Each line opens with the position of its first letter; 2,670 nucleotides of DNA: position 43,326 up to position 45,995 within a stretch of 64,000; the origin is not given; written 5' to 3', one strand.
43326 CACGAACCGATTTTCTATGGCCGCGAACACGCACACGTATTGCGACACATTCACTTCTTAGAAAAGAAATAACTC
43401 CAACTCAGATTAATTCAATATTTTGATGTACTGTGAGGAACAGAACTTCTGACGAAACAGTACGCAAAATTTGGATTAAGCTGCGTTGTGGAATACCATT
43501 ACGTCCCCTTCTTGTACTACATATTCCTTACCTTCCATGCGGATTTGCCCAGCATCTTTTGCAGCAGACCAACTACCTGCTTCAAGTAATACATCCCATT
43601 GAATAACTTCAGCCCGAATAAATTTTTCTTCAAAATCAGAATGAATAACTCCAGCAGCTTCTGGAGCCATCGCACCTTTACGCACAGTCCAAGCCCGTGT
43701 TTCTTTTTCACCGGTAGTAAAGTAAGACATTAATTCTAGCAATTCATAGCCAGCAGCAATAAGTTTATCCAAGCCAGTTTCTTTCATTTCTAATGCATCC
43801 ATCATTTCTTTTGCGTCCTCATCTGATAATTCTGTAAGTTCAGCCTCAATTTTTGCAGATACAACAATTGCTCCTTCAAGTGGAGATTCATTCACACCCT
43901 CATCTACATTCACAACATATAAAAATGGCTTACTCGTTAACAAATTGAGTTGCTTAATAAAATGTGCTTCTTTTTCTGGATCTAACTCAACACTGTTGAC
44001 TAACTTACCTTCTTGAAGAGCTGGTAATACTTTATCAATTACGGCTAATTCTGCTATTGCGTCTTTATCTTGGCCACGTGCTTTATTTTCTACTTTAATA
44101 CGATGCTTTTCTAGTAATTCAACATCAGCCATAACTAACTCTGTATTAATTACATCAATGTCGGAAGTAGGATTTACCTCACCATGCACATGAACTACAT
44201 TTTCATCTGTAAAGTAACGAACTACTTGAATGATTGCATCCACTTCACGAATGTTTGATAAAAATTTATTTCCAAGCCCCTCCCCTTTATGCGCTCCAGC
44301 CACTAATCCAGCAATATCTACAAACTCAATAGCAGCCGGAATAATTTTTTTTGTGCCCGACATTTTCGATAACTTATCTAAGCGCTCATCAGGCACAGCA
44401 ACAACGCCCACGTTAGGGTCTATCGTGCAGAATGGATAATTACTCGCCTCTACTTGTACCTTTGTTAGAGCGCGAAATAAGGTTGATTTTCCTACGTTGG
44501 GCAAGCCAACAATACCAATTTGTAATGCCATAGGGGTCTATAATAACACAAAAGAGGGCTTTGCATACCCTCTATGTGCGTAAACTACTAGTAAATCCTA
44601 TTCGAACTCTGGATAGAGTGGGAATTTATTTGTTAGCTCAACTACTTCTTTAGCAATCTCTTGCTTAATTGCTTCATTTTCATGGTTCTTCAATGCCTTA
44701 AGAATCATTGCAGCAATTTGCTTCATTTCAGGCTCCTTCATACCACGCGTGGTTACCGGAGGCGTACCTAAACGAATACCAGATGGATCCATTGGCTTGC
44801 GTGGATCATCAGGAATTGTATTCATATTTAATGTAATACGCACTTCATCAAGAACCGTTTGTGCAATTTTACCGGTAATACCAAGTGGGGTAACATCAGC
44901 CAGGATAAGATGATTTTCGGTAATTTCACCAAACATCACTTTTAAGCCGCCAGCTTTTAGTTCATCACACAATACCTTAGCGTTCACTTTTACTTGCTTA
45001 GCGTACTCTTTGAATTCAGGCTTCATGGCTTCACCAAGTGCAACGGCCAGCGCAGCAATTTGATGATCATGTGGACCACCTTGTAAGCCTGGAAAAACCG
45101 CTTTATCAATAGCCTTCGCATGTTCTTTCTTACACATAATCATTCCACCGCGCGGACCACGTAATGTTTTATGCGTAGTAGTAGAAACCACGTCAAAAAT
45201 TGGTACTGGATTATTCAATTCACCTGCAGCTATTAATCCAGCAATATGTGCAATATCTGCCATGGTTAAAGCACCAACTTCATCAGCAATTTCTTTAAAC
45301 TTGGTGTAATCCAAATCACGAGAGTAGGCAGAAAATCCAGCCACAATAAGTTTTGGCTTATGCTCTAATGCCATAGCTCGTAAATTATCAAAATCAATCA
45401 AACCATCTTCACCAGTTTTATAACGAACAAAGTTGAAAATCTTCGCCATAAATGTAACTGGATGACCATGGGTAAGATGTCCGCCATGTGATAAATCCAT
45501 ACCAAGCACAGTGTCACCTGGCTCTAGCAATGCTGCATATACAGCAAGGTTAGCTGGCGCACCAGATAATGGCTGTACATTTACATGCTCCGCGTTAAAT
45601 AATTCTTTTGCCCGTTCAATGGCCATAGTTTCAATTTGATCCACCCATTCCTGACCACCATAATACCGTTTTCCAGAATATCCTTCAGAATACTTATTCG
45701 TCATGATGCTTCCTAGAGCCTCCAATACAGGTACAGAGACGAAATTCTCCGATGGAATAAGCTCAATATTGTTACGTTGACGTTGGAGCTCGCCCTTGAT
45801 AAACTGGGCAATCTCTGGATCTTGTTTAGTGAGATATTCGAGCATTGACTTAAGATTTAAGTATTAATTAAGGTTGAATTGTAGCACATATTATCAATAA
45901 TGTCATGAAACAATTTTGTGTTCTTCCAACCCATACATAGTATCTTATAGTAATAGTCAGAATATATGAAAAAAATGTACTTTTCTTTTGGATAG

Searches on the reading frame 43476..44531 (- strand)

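Call 6: search_protein_families(library=pfam, proteins=[window:43476-44531:-], max_evalue=0.001)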
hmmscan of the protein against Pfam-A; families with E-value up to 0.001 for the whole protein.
window:43476-44531:- (351 aa): 3 families
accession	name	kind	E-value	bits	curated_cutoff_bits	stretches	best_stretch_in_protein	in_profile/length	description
PF06071.19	YchF-GTPase_C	-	1.7e-35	121.4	27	1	267-348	1-82/84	Protein of unknown function (DUF933)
PF01926.29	MMR_HSR1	-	4.6e-22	78.7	21.9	1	4-109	1-86/113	50S ribosome-binding GTPase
PF02421.24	FeoB_N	-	2.9e-08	33.8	27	1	4-51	2-49/156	Ferrous iron transport protein B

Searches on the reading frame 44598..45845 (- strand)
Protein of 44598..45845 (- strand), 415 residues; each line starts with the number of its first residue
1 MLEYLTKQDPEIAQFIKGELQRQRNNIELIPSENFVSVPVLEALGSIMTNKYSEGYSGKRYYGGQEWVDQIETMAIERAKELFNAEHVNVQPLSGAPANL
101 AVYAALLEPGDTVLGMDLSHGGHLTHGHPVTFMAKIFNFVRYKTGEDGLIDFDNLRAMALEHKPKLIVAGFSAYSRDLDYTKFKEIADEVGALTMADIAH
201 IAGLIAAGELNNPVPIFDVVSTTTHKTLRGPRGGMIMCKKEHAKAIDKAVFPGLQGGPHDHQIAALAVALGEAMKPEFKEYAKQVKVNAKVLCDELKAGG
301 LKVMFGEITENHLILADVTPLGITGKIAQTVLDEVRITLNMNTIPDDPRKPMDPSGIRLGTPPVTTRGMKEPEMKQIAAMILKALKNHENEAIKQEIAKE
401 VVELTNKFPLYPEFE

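Call 6: search_protein_families(library=pfam, proteins=[window:44598-45845:-], max_evalue=0.001)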
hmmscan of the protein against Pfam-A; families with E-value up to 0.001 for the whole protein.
window:44598-45845:- (415 aa): 3 families
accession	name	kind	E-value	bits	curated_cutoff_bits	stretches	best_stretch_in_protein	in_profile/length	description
PF00464.25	SHMT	-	3e-157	523.8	27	1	5-381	1-399/399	Serine hydroxymethyltransferase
PF00155.27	Aminotran_1_2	-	3.9e-11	43.2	19.7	1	81-306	53-300/361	Aminotransferase class I and II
PF01212.27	Beta_elim_lyase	-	9.2e-05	22.3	27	1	55-250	21-220/288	Beta-eliminating lyase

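Call 25: list_cluster_members(proteins=[P0001, P0004, window:44598-45845:-, window:14574-15734:-, window:30505-31497:-, window:19821-21704:+])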
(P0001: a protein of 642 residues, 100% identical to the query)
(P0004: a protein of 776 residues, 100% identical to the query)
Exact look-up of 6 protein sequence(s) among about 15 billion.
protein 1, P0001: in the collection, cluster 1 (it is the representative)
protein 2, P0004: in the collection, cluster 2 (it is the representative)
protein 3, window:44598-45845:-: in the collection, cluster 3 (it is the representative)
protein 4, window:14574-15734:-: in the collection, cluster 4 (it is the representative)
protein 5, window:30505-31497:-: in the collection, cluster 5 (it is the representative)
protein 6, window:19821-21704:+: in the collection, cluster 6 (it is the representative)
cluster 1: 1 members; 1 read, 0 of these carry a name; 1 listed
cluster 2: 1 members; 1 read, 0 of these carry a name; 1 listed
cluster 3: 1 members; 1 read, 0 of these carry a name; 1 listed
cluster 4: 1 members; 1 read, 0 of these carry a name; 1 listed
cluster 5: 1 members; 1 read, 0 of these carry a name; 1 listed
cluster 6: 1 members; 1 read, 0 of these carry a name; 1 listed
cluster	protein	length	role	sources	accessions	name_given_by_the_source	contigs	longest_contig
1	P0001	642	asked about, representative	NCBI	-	-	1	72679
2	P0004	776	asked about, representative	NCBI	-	-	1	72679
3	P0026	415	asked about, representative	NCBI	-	-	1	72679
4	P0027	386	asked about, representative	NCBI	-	-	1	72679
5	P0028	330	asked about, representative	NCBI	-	-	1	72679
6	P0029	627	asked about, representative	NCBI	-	-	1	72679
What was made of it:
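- Tried and rejected: Cluster look-up gave no names (call 25).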
